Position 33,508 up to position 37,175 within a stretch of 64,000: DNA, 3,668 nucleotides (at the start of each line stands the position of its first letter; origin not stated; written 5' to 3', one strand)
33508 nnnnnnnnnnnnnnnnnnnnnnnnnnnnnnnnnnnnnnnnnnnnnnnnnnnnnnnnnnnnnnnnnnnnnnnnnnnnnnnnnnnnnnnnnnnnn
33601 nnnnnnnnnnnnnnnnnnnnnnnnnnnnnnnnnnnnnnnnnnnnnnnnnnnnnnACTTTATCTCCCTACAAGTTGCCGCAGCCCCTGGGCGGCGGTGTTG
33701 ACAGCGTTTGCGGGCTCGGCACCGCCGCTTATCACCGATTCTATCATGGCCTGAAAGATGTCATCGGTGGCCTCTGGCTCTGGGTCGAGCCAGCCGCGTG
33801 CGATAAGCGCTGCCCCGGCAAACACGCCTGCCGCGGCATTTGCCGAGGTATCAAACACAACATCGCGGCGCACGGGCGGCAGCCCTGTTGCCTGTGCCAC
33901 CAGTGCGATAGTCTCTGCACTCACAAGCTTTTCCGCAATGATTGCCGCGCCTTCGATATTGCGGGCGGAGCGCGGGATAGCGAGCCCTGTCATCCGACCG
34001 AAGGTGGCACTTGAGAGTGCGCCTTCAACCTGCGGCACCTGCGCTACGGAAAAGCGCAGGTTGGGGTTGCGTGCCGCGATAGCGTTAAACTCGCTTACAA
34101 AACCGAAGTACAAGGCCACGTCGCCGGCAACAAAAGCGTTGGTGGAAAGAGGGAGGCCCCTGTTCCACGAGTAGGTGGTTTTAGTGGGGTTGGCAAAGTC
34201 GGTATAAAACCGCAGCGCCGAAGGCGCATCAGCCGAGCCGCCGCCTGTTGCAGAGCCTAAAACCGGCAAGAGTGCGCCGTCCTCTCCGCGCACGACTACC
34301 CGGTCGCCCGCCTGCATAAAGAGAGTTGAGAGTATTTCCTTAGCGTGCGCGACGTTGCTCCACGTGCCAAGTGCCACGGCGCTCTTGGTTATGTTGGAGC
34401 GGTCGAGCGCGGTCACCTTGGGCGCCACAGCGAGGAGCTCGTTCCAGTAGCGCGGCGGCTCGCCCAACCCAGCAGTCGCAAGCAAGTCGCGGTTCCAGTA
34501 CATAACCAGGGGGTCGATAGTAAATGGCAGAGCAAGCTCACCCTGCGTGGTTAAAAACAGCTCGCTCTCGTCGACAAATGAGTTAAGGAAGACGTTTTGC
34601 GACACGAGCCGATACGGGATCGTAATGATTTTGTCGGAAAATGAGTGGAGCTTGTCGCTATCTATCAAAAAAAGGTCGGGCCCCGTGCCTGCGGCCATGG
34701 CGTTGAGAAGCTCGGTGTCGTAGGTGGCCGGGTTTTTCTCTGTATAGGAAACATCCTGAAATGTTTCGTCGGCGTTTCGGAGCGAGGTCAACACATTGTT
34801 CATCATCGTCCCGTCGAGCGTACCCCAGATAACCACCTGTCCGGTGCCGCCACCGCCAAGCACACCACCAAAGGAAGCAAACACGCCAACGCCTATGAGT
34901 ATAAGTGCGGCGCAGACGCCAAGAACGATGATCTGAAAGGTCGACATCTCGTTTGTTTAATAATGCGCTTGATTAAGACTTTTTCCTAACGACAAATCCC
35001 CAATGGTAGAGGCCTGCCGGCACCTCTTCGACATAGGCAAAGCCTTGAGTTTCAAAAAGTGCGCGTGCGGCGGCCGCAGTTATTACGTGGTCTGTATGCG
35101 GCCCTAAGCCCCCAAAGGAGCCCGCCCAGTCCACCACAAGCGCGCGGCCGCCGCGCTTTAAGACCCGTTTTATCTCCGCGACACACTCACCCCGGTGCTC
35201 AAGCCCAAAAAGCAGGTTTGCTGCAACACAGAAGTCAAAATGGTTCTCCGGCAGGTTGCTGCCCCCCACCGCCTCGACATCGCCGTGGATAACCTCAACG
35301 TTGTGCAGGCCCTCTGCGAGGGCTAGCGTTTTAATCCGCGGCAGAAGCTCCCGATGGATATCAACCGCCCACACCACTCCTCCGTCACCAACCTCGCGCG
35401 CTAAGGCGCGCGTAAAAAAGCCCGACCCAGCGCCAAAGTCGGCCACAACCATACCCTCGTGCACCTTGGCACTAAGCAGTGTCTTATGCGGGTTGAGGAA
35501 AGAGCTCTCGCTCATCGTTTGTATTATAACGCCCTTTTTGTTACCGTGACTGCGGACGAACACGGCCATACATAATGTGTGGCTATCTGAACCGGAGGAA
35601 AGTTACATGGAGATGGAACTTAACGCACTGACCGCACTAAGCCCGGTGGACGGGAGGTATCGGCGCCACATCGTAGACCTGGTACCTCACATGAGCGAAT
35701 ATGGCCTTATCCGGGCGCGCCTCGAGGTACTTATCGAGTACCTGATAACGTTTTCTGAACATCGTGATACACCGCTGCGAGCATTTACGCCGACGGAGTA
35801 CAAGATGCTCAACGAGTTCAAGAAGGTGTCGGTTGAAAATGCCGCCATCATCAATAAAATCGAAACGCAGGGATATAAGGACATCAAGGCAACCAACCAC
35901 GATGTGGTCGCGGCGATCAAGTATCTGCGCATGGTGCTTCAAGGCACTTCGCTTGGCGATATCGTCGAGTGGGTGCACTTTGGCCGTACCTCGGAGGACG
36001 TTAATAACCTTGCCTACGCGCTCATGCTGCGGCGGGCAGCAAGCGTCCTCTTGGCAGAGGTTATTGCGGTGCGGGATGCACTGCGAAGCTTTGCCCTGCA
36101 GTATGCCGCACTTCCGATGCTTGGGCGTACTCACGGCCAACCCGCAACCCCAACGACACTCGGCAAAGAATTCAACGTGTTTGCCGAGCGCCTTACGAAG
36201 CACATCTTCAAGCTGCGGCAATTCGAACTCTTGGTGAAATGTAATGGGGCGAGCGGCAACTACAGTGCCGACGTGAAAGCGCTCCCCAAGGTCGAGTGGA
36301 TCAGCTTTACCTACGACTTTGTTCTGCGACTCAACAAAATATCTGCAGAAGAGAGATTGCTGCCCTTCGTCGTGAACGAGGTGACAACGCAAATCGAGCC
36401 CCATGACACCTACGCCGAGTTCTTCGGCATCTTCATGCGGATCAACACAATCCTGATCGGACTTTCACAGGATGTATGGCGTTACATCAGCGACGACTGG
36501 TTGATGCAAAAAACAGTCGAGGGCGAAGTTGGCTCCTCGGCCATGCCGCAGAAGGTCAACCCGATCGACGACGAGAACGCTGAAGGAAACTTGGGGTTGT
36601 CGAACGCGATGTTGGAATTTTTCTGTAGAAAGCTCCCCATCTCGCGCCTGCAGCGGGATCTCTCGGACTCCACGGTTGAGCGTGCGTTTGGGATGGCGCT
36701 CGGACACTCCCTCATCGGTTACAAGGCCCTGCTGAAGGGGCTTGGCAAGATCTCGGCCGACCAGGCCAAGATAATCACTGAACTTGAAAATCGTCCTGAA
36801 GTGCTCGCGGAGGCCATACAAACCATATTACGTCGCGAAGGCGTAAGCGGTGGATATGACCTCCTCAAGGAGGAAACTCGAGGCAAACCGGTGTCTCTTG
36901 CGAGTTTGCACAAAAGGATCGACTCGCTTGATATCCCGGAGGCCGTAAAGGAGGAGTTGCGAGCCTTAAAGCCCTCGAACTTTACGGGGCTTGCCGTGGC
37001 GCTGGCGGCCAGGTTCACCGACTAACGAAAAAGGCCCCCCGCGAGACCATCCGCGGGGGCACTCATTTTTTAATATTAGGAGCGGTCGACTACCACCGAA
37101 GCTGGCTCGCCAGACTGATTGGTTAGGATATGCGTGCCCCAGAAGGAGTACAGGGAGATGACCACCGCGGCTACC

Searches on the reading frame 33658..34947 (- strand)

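Call 63: search_protein_families(library=pfam, proteins=[window:33658-34947:-], max_evalue=0.0001)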
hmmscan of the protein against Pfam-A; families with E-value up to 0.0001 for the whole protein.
window:33658-34947:- (429 aa): 2 families
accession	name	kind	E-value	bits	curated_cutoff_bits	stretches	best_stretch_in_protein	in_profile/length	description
PF13416.11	SBP_bac_8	-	1.5e-18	68.1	27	1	65-364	13-266/279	Bacterial extracellular solute-binding protein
PF01547.30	SBP_bac_1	-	8.2e-16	59.3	26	1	65-340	25-295/307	Bacterial extracellular solute-binding protein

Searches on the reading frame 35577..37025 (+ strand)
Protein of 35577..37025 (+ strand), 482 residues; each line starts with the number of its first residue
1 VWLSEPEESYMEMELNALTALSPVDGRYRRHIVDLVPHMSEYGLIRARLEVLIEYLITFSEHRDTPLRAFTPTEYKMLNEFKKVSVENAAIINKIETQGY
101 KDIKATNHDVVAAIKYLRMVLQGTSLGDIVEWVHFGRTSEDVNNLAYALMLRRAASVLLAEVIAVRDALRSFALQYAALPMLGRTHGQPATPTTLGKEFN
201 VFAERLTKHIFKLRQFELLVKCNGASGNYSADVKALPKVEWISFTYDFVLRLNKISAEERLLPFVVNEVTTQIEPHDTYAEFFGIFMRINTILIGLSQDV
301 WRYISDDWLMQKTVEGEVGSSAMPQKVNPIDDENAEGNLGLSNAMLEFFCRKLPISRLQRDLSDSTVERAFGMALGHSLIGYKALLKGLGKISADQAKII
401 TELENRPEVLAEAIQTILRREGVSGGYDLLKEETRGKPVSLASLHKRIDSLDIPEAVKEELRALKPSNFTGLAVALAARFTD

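Call 63: search_protein_families(library=pfam, proteins=[window:35577-37025:+], max_evalue=0.0001)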
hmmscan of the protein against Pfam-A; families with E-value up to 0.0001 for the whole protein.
window:35577-37025:+ (482 aa): 2 families
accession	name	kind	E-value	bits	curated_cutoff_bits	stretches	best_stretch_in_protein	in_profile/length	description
PF00206.25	Lyase_1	-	7.2e-42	144.3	27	1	76-337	55-305/312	Lyase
PF08328.16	ASL_C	-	2.4e-39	134.4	35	1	356-470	1-115/115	Adenylosuccinate lyase C-terminal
